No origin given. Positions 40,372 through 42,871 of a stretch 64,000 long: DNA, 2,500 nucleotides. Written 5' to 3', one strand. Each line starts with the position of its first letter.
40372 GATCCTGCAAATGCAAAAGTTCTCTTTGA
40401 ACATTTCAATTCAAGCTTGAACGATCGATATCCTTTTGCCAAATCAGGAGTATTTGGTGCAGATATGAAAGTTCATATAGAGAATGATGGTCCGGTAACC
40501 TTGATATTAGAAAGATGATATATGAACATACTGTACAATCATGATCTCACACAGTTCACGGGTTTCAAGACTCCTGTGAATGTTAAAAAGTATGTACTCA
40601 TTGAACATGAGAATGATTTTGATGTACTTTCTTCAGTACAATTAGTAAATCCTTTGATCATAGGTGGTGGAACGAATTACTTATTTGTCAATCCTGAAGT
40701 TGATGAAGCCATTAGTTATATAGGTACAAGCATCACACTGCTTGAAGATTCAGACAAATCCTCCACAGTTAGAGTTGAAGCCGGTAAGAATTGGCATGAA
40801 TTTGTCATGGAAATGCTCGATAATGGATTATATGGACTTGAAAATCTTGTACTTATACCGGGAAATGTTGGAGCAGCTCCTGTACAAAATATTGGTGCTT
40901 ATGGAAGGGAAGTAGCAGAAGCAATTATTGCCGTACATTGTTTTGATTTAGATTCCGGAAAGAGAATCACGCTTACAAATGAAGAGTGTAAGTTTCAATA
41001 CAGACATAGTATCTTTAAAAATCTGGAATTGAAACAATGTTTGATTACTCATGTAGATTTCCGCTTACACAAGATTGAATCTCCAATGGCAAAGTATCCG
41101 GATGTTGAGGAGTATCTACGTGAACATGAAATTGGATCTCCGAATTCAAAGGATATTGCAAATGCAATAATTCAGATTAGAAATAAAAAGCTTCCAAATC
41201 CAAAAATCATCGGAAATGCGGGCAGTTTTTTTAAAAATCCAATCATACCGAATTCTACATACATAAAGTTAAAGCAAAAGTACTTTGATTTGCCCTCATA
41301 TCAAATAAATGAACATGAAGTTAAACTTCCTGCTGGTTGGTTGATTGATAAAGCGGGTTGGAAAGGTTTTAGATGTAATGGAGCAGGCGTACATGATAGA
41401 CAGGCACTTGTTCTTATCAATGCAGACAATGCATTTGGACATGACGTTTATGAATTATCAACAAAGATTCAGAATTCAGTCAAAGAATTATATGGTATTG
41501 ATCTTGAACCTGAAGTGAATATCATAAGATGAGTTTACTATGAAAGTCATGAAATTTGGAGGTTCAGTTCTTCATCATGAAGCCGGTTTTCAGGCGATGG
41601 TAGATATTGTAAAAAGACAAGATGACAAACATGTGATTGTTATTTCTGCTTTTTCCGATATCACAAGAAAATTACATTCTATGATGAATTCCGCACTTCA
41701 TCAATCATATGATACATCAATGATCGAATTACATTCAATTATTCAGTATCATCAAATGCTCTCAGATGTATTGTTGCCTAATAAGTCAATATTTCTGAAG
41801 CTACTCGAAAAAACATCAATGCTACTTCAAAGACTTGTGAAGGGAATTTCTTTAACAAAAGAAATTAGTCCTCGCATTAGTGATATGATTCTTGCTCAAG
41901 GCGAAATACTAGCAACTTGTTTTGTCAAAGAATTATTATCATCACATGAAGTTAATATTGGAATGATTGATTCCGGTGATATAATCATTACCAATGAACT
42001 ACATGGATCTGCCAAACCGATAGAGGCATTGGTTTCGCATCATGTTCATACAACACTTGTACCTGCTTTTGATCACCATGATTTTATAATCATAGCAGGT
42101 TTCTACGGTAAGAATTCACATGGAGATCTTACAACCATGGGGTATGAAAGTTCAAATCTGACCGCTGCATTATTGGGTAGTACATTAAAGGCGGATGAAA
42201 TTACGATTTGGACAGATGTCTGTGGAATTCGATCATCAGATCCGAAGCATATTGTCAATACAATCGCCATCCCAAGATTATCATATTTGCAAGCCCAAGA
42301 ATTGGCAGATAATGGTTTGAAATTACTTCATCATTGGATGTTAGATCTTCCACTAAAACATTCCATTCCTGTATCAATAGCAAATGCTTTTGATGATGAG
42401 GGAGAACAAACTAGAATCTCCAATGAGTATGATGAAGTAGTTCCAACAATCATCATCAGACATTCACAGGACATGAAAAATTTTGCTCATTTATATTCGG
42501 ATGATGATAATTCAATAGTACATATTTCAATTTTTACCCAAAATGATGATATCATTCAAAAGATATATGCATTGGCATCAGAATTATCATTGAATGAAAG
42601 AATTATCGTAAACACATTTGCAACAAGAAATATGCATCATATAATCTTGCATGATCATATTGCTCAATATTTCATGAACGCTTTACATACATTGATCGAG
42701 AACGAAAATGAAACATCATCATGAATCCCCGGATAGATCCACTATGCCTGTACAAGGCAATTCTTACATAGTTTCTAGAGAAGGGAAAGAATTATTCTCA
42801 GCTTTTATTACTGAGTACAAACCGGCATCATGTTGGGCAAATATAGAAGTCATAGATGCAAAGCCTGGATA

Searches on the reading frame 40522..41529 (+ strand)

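Call 70: search_protein_families(library=pfam, proteins=[window:40522-41529:+], max_evalue=0.00001)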
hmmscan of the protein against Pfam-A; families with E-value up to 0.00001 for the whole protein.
window:40522-41529:+ (336 aa): 2 families
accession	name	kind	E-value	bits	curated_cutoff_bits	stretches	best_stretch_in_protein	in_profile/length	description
PF02873.21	MurB_C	-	1.3e-28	99.5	27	1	212-335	2-99/99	UDP-N-acetylenolpyruvoylglucosamine reductase, C-terminal domain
PF01565.28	FAD_binding_4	-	4.9e-12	46.2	26.4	1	45-151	28-138/139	FAD binding domain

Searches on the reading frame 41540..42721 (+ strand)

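Call 70: search_protein_families(library=pfam, proteins=[window:41540-42721:+], max_evalue=0.00001)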
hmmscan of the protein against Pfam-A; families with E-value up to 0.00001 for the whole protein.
window:41540-42721:+ (394 aa): 1 family
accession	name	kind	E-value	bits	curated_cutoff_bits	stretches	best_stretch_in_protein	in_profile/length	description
PF00696.33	AA_kinase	-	3.1e-29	102.8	24.9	1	2-282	3-234/234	Amino acid kinase family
